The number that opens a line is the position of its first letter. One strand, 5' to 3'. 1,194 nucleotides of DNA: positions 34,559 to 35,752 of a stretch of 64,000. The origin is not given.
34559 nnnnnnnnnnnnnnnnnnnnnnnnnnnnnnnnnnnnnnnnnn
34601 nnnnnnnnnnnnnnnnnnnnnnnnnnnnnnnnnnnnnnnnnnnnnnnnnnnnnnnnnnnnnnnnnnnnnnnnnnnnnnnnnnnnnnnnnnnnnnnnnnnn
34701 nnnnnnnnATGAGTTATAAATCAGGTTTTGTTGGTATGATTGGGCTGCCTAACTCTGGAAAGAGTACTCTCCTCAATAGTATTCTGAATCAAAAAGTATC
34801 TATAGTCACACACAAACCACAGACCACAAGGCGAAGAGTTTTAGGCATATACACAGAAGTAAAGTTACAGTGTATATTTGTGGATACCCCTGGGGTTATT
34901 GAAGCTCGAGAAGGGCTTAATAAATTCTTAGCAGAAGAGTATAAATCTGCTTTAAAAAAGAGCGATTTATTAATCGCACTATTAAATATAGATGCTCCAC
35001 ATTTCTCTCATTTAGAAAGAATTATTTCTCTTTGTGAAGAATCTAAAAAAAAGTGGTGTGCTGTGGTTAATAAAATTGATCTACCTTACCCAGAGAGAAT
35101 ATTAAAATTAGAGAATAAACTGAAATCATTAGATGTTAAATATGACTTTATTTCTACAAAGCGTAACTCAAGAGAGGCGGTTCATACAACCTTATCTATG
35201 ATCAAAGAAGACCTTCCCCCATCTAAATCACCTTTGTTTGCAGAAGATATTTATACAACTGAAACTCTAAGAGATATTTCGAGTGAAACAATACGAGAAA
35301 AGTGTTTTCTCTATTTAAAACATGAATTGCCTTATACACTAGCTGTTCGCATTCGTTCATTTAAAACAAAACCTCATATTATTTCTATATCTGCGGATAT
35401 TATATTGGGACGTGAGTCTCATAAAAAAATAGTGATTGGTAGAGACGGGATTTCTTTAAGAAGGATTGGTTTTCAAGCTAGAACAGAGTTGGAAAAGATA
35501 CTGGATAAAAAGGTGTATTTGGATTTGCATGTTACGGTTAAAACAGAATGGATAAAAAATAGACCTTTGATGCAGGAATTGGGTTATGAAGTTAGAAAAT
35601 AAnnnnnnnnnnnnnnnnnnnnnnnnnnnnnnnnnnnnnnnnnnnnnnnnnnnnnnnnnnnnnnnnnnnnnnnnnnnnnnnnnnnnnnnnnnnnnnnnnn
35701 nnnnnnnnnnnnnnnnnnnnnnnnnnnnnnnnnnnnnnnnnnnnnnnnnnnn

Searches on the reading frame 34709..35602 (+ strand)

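Call 88: search_protein_families(library=pfam, proteins=[window:34709-35602:+], max_evalue=0.00001)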
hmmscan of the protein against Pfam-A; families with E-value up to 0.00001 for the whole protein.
window:34709-35602:+ (297 aa): 6 families
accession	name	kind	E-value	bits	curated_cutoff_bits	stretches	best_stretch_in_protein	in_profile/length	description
PF01926.29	MMR_HSR1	-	1.4e-21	77.2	21.9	1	8-122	2-113/113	50S ribosome-binding GTPase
PF07650.23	KH_2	-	2.4e-13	50.1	22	1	206-281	1-77/78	KH domain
PF00350.29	Dynamin_N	-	1.1e-08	35.7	27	0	45-122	93-167/168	Dynamin family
PF03193.22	RsgA_GTPase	-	1.8e-07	31.6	30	0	95-161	35-103/174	RsgA GTPase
PF00009.33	GTP_EFTU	-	1.8e-06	28.1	26.5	0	8-141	6-150/188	Elongation factor Tu GTP binding domain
PF02421.24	FeoB_N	-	5.1e-06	26.5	27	1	8-131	3-123/156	Ferrous iron transport protein B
